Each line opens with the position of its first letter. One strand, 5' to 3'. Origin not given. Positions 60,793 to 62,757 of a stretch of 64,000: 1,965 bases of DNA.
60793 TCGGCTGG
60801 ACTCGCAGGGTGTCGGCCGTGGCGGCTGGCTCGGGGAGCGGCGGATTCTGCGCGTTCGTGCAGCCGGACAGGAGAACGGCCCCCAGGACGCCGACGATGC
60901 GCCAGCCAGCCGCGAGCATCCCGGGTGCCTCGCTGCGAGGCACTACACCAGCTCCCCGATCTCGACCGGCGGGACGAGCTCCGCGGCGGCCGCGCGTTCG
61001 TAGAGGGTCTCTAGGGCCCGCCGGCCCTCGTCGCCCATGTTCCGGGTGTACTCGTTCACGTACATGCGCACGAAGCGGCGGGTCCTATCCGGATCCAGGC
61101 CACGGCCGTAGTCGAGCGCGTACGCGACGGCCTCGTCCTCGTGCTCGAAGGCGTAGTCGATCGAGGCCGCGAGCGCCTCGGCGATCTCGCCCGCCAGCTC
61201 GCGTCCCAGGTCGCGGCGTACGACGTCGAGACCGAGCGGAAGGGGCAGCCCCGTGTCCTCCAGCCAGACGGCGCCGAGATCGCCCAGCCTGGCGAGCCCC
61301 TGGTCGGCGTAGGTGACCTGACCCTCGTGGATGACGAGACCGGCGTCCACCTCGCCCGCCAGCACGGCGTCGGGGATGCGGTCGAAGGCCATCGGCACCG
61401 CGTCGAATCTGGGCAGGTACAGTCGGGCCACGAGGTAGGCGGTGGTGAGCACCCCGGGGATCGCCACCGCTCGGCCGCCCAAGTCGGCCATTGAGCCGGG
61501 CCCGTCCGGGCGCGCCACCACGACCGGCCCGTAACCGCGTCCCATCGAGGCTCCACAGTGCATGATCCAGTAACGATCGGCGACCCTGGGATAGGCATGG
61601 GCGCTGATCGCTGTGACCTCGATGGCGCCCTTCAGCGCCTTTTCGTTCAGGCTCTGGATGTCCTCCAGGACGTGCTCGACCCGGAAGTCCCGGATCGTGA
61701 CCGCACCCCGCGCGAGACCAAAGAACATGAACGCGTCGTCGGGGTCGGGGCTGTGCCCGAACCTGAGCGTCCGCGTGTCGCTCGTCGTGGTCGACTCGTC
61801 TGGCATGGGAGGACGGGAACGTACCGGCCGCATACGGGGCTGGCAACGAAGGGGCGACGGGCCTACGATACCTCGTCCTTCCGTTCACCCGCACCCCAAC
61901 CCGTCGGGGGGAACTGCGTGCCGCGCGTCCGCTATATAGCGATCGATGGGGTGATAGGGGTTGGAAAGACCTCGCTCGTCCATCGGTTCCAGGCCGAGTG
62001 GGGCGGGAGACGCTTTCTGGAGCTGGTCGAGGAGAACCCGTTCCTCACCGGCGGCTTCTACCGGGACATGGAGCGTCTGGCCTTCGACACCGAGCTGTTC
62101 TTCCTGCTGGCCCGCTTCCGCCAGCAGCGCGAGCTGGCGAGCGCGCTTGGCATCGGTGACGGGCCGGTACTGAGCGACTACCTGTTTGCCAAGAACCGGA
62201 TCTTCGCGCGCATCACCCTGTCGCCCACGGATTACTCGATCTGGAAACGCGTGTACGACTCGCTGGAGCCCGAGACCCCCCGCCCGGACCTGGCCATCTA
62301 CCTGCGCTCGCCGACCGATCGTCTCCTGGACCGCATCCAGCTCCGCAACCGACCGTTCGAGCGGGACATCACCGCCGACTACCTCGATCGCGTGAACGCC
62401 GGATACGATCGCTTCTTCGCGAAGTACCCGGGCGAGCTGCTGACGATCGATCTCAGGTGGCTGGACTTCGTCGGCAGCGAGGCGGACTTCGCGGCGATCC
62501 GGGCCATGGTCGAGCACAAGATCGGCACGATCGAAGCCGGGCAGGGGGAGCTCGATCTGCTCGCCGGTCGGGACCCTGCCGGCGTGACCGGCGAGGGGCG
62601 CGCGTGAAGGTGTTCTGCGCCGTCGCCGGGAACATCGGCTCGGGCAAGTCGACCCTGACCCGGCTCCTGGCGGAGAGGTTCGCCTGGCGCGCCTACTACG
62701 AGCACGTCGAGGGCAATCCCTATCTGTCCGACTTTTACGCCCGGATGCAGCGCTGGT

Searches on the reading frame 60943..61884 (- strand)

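Call 31: search_protein_families(library=pfam, proteins=[window:60943-61884:-], max_evalue=0.0001)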
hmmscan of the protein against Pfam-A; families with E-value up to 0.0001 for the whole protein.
window:60943-61884:- (313 aa): 2 families
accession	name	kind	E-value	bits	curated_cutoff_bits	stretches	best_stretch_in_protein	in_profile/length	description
PF02621.19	VitK2_biosynth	-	9.8e-76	255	26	1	40-299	1-251/252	Menaquinone biosynthesis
PF12974.12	Phosphonate-bd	-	1.9e-07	31.2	27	1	72-240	35-215/242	ABC transporter, phosphonate, periplasmic substrate-binding protein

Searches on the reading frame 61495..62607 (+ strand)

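Call 31: search_protein_families(library=pfam, proteins=[window:61495-62607:+], max_evalue=0.0001)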
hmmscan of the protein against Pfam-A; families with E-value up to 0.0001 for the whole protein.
window:61495-62607:+ (370 aa): 1 family
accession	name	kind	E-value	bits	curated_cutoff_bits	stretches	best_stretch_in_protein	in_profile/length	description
PF01712.25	dNK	-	7e-29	101.5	27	1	148-338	1-197/203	Deoxynucleoside kinase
